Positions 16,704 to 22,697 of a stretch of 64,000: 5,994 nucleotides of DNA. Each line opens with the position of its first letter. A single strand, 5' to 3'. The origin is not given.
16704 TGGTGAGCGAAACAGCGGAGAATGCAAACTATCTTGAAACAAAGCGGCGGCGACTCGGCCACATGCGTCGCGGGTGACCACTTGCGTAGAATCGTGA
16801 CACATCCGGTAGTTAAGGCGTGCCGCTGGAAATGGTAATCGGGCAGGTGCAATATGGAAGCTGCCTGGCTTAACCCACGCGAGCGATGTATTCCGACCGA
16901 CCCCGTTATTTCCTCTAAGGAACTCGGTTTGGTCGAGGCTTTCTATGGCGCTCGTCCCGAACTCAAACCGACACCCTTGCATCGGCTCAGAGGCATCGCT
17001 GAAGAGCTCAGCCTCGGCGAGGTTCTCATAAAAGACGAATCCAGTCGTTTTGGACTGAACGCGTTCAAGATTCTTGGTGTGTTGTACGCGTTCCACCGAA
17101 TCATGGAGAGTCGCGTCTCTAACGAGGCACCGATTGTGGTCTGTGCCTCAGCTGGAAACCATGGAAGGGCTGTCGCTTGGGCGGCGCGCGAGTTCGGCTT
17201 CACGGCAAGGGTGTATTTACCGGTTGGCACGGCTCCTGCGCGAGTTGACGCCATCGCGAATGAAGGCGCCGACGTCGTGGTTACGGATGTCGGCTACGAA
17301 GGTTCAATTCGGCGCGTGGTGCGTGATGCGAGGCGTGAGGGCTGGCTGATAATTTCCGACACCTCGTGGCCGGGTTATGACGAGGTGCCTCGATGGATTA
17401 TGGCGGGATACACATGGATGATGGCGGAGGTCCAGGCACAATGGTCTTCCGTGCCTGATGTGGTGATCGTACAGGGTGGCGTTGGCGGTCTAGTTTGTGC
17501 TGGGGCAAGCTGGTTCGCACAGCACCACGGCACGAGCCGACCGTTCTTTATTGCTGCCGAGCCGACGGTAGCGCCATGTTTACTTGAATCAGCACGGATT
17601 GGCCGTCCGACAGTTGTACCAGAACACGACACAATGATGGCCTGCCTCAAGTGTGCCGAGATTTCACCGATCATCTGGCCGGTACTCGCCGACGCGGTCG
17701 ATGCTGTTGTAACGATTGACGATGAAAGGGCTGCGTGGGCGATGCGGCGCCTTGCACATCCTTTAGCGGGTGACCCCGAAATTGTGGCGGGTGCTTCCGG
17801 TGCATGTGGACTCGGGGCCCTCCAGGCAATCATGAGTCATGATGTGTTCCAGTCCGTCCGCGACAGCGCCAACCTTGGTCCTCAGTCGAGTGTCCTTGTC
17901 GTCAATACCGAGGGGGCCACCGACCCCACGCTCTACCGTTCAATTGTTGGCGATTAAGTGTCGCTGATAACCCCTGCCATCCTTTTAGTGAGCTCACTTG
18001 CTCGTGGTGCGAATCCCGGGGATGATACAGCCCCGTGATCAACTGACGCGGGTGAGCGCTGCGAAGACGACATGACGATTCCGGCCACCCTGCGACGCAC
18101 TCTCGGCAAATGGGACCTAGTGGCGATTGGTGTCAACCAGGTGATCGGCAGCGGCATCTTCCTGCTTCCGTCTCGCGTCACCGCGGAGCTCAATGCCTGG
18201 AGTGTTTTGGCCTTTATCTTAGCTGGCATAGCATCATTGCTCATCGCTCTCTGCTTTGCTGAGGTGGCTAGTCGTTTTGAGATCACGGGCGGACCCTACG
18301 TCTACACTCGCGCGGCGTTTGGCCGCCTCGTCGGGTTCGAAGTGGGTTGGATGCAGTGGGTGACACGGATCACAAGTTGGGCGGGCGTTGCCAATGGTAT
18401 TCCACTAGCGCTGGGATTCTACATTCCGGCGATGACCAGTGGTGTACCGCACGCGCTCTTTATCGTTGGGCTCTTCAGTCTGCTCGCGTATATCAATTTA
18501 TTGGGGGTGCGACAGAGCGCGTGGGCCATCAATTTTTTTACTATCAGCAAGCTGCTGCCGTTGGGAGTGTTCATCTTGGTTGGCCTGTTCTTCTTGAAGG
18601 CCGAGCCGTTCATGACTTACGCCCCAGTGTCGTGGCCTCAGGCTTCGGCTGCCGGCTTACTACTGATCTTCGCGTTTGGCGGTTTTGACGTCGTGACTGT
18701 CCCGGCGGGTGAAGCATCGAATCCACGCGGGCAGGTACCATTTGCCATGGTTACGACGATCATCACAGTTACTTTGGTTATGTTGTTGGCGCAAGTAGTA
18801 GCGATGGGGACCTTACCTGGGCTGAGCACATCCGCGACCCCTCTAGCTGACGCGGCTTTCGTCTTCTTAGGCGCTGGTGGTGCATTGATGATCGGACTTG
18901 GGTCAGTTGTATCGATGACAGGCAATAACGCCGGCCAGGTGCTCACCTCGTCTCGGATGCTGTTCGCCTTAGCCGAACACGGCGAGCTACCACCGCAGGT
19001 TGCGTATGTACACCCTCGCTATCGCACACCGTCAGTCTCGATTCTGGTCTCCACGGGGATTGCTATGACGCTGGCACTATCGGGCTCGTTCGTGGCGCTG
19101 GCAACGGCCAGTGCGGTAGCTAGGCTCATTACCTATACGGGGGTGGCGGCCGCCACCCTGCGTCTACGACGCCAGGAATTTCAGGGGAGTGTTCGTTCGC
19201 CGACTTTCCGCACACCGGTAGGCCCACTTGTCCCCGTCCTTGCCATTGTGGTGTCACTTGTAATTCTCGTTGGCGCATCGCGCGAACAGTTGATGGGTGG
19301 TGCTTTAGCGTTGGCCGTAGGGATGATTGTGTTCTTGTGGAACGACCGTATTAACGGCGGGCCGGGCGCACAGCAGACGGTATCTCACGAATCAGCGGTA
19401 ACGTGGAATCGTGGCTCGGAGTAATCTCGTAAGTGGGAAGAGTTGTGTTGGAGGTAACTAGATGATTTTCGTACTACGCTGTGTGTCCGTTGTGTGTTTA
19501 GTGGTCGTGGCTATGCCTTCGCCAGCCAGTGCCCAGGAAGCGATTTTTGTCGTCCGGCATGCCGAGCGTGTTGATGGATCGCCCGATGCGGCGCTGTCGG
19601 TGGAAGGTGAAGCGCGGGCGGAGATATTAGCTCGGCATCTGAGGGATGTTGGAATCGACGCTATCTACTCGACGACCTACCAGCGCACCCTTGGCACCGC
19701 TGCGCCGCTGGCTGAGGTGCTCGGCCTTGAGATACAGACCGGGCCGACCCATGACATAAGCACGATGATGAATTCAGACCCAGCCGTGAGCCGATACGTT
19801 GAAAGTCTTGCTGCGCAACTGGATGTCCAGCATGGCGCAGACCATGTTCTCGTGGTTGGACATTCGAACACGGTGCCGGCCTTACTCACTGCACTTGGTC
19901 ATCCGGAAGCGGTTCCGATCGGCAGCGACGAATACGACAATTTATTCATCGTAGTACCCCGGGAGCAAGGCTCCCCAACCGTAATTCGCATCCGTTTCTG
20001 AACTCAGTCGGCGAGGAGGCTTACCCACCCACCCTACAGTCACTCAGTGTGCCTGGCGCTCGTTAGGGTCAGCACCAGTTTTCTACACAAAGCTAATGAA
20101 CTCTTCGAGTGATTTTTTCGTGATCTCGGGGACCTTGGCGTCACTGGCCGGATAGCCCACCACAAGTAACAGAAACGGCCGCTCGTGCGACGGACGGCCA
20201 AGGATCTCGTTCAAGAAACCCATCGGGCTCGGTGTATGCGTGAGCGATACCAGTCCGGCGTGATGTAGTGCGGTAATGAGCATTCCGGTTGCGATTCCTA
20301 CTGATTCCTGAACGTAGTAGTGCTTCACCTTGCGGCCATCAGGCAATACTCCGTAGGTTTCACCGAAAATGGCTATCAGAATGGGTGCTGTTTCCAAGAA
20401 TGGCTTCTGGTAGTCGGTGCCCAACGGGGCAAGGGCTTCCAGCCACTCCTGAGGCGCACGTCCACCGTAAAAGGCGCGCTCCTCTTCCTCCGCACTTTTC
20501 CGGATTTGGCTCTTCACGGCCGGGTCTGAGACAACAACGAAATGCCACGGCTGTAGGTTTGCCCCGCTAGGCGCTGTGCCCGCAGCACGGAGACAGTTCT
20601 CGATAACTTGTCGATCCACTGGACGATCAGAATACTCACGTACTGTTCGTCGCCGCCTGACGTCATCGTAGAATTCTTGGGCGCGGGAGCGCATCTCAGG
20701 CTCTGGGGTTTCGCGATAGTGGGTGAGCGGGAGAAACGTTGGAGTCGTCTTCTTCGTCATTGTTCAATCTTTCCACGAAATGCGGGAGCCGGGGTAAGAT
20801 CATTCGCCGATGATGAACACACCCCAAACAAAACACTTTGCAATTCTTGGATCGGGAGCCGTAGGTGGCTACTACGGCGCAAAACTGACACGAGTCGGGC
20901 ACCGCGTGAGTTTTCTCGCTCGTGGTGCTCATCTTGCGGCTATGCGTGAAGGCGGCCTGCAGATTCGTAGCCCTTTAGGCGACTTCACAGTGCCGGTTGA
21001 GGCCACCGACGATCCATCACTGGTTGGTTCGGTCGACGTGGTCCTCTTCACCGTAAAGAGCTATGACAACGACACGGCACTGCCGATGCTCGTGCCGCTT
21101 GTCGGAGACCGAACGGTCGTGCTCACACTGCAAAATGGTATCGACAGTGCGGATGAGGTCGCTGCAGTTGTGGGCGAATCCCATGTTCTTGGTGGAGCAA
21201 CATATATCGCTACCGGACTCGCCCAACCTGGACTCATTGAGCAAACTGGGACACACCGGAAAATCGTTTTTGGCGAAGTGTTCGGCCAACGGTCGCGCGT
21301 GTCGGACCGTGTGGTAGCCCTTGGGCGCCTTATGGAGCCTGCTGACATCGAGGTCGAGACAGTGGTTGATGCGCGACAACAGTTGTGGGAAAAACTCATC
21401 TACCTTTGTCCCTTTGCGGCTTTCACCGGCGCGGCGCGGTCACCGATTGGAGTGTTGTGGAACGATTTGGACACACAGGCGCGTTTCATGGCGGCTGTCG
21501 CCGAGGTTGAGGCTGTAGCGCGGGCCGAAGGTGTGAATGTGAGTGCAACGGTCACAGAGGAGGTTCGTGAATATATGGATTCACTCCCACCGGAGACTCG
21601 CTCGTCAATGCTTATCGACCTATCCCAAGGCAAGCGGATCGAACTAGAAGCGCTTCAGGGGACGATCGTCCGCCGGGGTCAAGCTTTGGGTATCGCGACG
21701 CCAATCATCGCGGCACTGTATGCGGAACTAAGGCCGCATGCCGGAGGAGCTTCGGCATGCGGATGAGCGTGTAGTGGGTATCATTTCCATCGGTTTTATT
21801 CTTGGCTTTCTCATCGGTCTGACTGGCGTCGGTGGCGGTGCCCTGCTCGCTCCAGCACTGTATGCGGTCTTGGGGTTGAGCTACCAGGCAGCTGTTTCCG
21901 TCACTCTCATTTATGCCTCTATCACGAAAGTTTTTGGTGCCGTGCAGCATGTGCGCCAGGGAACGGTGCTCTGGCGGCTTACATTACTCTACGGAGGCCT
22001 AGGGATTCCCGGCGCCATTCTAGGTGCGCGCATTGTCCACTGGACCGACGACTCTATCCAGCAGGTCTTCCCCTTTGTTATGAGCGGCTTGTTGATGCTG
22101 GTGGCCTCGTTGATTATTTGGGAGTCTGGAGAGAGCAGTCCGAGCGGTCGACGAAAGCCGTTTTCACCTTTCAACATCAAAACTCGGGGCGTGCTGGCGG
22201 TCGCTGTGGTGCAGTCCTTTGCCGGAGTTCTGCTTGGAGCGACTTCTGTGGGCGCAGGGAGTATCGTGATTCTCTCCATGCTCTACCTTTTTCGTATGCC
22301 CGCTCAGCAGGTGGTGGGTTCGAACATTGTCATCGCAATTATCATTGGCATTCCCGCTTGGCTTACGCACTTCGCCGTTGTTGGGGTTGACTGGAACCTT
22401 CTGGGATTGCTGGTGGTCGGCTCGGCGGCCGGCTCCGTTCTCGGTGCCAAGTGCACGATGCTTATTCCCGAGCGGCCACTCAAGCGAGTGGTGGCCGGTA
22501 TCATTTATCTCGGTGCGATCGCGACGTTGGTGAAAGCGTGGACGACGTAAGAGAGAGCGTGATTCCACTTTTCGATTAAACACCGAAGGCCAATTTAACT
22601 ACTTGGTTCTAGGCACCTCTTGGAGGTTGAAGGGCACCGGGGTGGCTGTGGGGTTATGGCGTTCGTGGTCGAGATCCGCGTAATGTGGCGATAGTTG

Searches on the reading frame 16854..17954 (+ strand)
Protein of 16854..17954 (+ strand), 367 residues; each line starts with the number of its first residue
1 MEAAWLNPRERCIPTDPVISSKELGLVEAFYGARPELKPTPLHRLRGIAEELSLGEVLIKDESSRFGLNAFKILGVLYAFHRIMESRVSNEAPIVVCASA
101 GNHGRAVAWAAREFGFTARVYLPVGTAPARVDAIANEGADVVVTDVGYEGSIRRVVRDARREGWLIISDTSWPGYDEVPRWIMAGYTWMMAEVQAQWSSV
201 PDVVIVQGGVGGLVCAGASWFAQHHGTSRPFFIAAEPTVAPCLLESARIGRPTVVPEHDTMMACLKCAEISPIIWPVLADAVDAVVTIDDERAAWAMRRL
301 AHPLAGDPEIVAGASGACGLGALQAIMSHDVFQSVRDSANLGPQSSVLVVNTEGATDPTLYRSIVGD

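Call 37: search_protein_families(library=pfam, proteins=[window:16854-17954:+], max_evalue=0.00001)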
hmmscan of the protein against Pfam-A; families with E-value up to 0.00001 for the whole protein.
window:16854-17954:+ (367 aa): 1 family
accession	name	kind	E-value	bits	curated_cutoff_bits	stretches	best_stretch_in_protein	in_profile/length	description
PF00291.31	PALP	-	3.1e-54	184.7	35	1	36-325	4-276/295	Pyridoxal-phosphate dependent enzyme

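Call 39: search_protein_families(library=ncbifam, proteins=[window:16854-17954:+], max_evalue=0.001)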
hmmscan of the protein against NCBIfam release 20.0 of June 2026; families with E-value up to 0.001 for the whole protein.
window:16854-17954:+ (367 aa): 28 families (the best 25 are shown)
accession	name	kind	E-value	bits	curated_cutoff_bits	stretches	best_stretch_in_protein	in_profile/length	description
NF006058.0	PRK08206.1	equivalog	4.7e-114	381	276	1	17-366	22-394/402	diaminopropionate ammonia-lyase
TIGR03528.1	2_3_DAP_am_ly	equivalog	2.5e-91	306.2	532.25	2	94-365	115-393/396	diaminopropionate ammonia-lyase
TIGR01747.1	diampropi_NH3ly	subfamily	4e-83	279.3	274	2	94-365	96-374/376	diaminopropionate ammonia-lyase family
NF006094.0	PRK08246.1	subfamily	2.1e-30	106.2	331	1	34-324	18-283/310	serine/threonine dehydratase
TIGR01127.1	ilvA_1Cterm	equivalog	1.3e-28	100.1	378.75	1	54-324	14-266/380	threonine ammonia-lyase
NF006390.0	PRK08639.1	equivalog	4e-27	95.2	421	1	36-326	22-297/418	threonine ammonia-lyase IlvA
TIGR02079.1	THD1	equivalog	1.5e-23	83.2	440.55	1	36-327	13-290/410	threonine ammonia-lyase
NF004771.0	PRK06110.1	equivalog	3.5e-22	78.9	317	1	35-323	17-286/323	threonine dehydratase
NF005292.0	PRK06815.1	equivalog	5.5e-22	78.2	371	1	28-318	10-283/320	threonine/serine dehydratase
NF006674.0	PRK09224.1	subfamily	1.1e-20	73.9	577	1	39-329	25-297/508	threonine ammonia-lyase IlvA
NF005680.0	PRK07476.1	equivalog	5.3e-20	71.6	413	1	38-325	22-292/326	hydroxyectoine utilization dehydratase EutB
TIGR01124.1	ilvA_2Cterm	equivalog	1e-19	70.6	411.3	1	40-327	18-287/499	threonine ammonia-lyase, biosynthetic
NF005147.0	PRK06608.1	equivalog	7.3e-18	64.5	380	1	56-302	40-272/339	serine/threonine dehydratase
NF009130.0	PRK12483.1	subfamily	2.4e-17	62.7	801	1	40-297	38-281/521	threonine ammonia-lyase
NF005454.0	PRK07048.1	equivalog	3e-16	59.5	452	1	53-323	38-290/324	threo-3-hydroxy-L-aspartate ammonia-lyase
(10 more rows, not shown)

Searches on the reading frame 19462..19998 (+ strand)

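Call 37: search_protein_families(library=pfam, proteins=[window:19462-19998:+], max_evalue=0.00001)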
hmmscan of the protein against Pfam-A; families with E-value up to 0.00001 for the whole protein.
window:19462-19998:+ (179 aa): 1 family
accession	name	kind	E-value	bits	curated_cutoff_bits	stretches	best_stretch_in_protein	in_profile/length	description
PF00300.27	His_Phos_1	-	4.8e-15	56.2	21.7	1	30-93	3-73/194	Histidine phosphatase superfamily (branch 1)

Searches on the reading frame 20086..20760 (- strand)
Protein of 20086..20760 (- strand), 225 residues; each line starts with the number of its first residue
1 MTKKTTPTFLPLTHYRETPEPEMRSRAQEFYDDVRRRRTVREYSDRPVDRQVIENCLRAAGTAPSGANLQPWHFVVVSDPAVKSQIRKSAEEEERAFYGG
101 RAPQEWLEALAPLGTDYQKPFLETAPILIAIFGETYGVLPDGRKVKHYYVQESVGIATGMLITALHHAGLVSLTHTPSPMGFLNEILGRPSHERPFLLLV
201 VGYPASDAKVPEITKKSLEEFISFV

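Call 37: search_protein_families(library=pfam, proteins=[window:20086-20760:-], max_evalue=0.00001)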
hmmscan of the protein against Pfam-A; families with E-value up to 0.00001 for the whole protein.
window:20086-20760:- (225 aa): 2 families
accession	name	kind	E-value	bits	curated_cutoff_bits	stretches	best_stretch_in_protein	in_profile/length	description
PF00881.29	Nitroreductase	-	5.8e-25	88.8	23.5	1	34-203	1-167/167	Nitroreductase family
PF14512.11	TM1586_NiRdase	-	5.8e-06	26.5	27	0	53-84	160-191/215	Putative TM nitroreductase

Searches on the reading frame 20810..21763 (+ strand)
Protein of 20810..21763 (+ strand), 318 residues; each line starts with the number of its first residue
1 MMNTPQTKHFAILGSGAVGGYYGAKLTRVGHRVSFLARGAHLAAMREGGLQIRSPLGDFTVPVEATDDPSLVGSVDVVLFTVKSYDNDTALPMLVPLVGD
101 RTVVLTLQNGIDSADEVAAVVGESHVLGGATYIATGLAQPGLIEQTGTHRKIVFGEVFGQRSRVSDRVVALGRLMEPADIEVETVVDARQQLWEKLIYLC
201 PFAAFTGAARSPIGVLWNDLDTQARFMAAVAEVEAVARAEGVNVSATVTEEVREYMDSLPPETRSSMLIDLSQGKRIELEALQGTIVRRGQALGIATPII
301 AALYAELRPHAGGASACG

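Call 37: search_protein_families(library=pfam, proteins=[window:20810-21763:+], max_evalue=0.00001)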
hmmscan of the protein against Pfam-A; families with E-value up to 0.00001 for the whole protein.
window:20810-21763:+ (318 aa): 2 families
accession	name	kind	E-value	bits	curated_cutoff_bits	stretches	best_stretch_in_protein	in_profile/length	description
PF02558.23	ApbA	-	6.1e-39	133.5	22.2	1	11-157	2-148/150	Ketopantoate reductase PanE/ApbA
PF08546.17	ApbA_C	-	9.3e-27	94.3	22.7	1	187-309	1-123/125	Ketopantoate reductase PanE/ApbA C terminal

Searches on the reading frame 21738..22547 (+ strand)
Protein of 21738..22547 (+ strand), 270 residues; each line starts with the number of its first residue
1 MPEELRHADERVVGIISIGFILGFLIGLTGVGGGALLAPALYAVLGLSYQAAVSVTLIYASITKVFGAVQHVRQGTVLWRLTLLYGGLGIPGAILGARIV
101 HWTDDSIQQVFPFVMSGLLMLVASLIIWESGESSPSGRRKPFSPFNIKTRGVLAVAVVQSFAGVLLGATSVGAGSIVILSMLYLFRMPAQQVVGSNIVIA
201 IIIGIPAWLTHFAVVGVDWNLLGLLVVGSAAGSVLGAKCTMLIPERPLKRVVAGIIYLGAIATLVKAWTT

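Call 37: search_protein_families(library=pfam, proteins=[window:21738-22547:+], max_evalue=0.00001)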
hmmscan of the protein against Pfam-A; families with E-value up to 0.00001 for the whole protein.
window:21738-22547:+ (270 aa): 1 family
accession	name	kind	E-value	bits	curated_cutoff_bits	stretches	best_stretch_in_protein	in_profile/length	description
PF01925.25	TauE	-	8.9e-41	140.5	32.6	1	16-261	2-235/237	Sulfite exporter TauE/SafE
